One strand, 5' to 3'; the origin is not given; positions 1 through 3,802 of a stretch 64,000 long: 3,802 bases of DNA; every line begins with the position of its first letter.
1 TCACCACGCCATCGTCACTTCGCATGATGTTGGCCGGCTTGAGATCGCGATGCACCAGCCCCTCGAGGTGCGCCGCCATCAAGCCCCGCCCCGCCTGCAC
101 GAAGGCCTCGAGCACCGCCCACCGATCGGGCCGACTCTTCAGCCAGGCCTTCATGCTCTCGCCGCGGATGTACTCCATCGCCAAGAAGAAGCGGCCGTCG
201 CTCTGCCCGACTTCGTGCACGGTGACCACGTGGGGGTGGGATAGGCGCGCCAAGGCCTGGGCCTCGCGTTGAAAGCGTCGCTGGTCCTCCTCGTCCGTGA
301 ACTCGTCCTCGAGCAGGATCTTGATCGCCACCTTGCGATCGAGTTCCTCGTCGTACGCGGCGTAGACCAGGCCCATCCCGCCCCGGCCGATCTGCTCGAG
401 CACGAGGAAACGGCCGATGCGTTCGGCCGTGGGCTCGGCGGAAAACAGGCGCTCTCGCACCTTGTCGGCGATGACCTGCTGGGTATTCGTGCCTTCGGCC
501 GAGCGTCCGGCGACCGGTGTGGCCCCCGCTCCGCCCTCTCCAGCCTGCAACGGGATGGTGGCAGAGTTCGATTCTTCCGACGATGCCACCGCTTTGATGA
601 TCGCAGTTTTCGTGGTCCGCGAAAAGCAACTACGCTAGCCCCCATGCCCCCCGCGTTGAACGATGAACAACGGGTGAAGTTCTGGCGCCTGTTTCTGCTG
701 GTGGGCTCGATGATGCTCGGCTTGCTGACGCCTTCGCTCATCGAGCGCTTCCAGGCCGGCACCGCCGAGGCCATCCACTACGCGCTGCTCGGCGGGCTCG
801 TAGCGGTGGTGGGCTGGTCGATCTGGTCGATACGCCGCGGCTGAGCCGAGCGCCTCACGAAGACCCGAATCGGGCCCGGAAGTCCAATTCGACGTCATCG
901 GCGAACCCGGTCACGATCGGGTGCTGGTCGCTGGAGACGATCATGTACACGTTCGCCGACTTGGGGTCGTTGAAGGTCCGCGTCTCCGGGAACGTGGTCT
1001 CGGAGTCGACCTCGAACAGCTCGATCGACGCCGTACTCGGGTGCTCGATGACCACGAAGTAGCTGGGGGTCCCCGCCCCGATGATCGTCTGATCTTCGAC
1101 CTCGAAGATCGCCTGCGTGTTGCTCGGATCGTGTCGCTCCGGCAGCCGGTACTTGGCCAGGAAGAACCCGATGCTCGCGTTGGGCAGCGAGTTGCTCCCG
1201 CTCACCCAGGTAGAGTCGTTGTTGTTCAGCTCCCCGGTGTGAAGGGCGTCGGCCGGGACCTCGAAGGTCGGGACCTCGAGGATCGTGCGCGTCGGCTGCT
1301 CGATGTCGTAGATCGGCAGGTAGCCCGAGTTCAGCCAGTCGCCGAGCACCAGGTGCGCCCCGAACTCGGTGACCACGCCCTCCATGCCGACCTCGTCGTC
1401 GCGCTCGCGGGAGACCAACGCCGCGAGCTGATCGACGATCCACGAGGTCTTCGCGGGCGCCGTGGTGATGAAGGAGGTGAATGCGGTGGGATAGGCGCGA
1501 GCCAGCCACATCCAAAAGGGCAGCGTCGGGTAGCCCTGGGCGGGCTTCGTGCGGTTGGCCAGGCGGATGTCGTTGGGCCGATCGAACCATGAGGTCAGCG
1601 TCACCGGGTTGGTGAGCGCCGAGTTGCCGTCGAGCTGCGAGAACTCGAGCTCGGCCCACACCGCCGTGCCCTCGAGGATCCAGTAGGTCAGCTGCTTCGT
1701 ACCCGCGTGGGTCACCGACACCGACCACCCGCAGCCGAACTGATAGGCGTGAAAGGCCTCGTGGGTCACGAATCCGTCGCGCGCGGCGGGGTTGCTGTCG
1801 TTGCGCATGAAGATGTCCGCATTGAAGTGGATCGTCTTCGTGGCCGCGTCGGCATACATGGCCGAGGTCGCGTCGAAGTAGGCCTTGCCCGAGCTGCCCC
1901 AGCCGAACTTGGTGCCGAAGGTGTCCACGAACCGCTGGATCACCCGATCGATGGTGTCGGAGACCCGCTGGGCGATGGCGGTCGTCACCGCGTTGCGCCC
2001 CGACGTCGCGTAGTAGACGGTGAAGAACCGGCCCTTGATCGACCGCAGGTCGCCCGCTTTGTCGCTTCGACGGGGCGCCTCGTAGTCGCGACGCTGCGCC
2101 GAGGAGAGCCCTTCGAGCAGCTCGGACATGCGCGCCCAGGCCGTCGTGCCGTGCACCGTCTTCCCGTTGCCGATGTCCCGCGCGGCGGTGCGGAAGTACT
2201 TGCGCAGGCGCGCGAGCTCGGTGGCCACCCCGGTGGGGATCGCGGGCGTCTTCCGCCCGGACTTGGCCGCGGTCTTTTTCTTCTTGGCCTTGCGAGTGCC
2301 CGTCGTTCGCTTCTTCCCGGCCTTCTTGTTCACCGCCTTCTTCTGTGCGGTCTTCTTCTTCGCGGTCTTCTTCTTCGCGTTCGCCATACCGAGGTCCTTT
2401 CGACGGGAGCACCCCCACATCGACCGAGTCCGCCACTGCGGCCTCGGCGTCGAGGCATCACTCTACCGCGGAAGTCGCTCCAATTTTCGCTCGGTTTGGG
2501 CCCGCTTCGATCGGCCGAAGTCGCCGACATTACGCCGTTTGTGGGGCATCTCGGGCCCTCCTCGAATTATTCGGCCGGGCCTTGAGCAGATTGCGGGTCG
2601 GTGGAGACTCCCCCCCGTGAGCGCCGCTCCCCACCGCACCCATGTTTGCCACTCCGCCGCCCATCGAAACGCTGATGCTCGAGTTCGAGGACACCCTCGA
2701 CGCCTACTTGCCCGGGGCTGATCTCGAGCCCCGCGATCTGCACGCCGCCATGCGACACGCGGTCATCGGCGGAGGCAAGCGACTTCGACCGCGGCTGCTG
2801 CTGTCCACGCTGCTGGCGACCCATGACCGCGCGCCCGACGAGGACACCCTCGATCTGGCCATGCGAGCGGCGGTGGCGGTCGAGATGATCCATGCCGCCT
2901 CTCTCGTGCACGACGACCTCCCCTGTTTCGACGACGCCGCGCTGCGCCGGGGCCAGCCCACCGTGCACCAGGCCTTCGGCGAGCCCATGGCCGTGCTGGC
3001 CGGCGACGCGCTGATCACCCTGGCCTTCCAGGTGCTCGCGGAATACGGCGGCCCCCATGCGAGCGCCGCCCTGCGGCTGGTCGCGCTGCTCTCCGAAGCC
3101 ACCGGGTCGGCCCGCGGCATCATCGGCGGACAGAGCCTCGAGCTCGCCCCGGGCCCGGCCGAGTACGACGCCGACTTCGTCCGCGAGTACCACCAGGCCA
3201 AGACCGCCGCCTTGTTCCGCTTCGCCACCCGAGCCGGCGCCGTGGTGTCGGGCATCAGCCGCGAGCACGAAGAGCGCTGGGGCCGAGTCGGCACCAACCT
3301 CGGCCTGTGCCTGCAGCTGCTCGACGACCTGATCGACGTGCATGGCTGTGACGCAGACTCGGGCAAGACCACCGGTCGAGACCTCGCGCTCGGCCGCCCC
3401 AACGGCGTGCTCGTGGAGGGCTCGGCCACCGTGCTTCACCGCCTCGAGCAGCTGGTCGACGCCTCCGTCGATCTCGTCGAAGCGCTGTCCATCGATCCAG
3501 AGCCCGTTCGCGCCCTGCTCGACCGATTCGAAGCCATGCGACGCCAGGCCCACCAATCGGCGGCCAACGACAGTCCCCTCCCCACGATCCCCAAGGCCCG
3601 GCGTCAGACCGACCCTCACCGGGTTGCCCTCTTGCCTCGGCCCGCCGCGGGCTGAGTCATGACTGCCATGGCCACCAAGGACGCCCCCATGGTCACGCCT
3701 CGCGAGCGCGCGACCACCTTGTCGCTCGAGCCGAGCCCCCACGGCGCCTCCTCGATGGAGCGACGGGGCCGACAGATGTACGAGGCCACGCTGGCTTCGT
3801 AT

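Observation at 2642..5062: Prenyl diphosphate synthase translationally coupled to an unknown 467-aa helical protein with an NSE/DTE-like motif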

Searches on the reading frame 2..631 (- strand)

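Call 51: search_protein_families(library=pfam, proteins=[window:2-631:-], max_evalue=0.0001)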
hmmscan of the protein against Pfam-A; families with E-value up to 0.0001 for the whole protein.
window:2-631:- (210 aa): 3 families
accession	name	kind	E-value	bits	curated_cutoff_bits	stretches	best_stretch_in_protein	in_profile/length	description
PF00069.31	Pkinase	-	2e-26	93.4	31.7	1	77-208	3-135/263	Protein kinase domain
PF07714.23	PK_Tyr_Ser-Thr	-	1.1e-16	61.4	23.1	1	78-210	4-141/258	Protein tyrosine and serine/threonine kinase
PF01636.29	APH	-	1.3e-06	28.8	23.2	0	114-184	34-107/239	Phosphotransferase enzyme family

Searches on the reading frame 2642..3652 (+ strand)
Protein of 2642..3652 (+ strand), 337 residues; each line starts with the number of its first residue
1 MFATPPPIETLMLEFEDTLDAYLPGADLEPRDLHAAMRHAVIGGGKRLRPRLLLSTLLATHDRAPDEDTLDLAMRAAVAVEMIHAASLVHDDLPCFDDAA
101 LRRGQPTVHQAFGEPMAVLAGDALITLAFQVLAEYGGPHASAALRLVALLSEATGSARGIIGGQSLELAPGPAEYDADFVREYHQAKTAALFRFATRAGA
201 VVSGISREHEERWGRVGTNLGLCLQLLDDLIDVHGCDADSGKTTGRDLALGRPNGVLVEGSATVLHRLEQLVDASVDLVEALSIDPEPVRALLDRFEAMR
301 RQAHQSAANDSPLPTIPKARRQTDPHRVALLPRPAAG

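Call 3: search_protein_families(library=pfam, proteins=[window:2642-3652:+], max_evalue=10)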
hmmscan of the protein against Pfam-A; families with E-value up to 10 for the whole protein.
window:2642-3652:+ (337 aa): 1 family
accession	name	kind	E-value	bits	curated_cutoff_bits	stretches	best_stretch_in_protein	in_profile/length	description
PF00348.22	polyprenyl_synt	-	1.1e-50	172.7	27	1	33-259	4-217/251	Polyprenyl synthetase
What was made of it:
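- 2642..3655 (+): Short-chain trans-polyprenyl diphosphate synthase (337 aa), predicted GGPP synthase. PF00348 E 1.1e-50 (call 3).
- Checked: ORF1 is a polyprenyl synthase (PF00348, E 1.1e-50, call 3).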

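Call 4: search_protein_families(library=ncbifam, proteins=[window:2642-3652:+], max_evalue=10)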
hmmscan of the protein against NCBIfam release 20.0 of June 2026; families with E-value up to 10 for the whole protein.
window:2642-3652:+ (337 aa): 16 families
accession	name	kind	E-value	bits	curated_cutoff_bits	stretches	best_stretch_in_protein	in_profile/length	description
NF045485.1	FPPsyn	subfamily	4.6e-64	216.3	275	1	15-295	8-282/288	farnesyl diphosphate synthase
NF045685.1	GGPPSynCrtE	equivalog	4.8e-52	176.8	460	1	16-294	15-286/293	geranylgeranyl diphosphate synthase CrtE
NF007877.0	PRK10581.1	equivalog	3.4e-45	154.5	321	1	16-291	15-289/299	(2E,6E)-farnesyl diphosphate synthase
NF041169.1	f2_encap_cargo4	exception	1.6e-44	152.5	450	1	41-252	46-244/334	family 2 encapsulin nanocompartment cargo protein polyprenyl transferase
NF040698.1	IdsA_Meth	equivalog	6.3e-40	137.4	468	1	27-258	24-247/328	short chain isoprenyl diphosphate synthase IdsA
TIGR02749.1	prenyl_cyano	equivalog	6e-32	110.9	383.2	1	33-252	32-238/322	solanesyl diphosphate synthase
NF041003.1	GGPP_syn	equivalog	1.1e-31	110.2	500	1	12-248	10-234/326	geranylgeranyl diphosphate synthase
NF008140.0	PRK10888.1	equivalog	1.1e-27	97.2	412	1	40-258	39-241/323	octaprenyl diphosphate synthase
NF042417.1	NPPPS_Mycobact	equivalog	1.1e-27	96.9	600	1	34-251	45-246/335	nonaprenyl/(2E,6E)-farnesyl/geranylgeranyl diphosphat synthase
NF040789.2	gerfarn_diphsyn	equivalog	2.5e-27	96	560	1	29-257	30-263/345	geranylfarnesyl diphosphate synthase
TIGR02748.1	GerC3_HepT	equivalog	1.1e-26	93.7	456.55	1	33-251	31-233/319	heptaprenyl diphosphate synthase component II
NF045549.1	GGPPsyn_IdsB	equivalog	9.3e-25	87.4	475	1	56-250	71-258/346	geranylgeranyl diphosphate synthase IdsB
NF045628.1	HxpDPsynlarge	equivalog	5.1e-23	81.6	500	2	31-134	21-116/311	hexaprenyl-diphosphate synthase large subunit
NF040627.1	GFPS_Meth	equivalog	1e-20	74.4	600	1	31-233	26-210/285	geranylfarnesyl diphosphate synthase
NF042416.1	GFPPS_Mycobact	equivalog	7.3e-19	68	600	1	31-257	28-263/350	bifunctional (2E,6E)-farnesyl/geranyl diphosphate synthase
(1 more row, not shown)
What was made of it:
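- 2642..3655 (+): The best NCBIfam hits are FPPsyn (216 bits, cutoff 275) and CrtE GGPP synthase (177 bits, cutoff 460), both below cutoff (call 4).
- The best NCBIfam hit of the synthase is the FPP synthase subfamily (216 bits), ahead of CrtE GGPP synthase (177 bits) (call 4).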

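Call 44: search_solved_structures(query=window:2642-3652:+, max_evalue=1e-20)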
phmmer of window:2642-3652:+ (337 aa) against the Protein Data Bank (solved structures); distinct sequences matched with E-value up to 1e-20: 71 (the best 60 are shown).
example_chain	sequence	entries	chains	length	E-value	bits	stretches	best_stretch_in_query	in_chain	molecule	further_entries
4kkm_A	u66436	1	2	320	5.2e-48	167.2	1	22-290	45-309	Polyprenyl synthetase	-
2h8o_A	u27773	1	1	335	6.1e-48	167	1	29-278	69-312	Geranyltranstransferase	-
3ts7_A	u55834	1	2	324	2.4e-45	158.5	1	15-303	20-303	Geranyltranstransferase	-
7my6_A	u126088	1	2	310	1.1e-44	156.3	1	14-300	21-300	Farnesyl-diphosphate synthase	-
7my7_AAA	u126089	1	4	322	1.3e-44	156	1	14-299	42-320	Farnesyl-diphosphate synthase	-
7mxz_AAA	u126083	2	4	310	2.4e-44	155.2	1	19-302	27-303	Geranylgeranyl pyrophosphate synthase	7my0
7my1_AAA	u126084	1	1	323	4.3e-44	154.3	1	19-296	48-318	Geranylgeranyl pyrophosphate synthase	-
3kra_A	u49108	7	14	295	6.7e-44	153.7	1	28-252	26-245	Geranyl diphosphate synthase large subunit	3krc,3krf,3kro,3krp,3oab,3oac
7lbj_A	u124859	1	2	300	1.5e-43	152.6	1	15-269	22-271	Geranyltranstransferase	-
5xn5_A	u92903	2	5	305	8e-43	150.2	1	18-253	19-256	Os07g0580900 protein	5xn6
5e8l_A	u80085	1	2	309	4.2e-42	147.8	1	19-252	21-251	Heterodimeric geranylgeranyl pyrophosphate synthase large subunit 1, chloroplastic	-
5e8h_A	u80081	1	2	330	4.6e-42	147.7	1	28-269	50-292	Geranylgeranyl pyrophosphate synthase 3, chloroplastic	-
3uca_A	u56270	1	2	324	4.8e-41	144.3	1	8-293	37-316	Geranyltranstransferase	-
3lji_A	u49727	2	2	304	5.5e-41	144.1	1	31-304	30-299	Geranyltranstransferase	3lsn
3p41_A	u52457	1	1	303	8.8e-41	143.5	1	31-296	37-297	Geranyltranstransferase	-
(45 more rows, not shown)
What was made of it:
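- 2642..3655 (+): Nearest solved structures are a mix of FPP and GGPP synthases (call 44).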

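Call 58: find_encoding_contigs(protein=window:2642-3652:+, flank=3000, max_places=3)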
Protein window:2642-3652:+ (337 aa): 1 contig read that carries it; 1 place shown.
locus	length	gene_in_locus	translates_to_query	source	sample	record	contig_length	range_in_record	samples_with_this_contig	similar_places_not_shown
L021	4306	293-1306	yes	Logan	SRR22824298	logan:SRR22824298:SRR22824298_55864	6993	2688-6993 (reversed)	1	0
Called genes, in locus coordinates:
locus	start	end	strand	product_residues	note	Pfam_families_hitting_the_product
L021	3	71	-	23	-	?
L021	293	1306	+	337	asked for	PF00348:polyprenyl_synt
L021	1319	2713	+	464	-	-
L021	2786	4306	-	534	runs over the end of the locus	-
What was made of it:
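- Tried and rejected: The synthase is on record (call 58), which shows the alternative 464-aa start.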
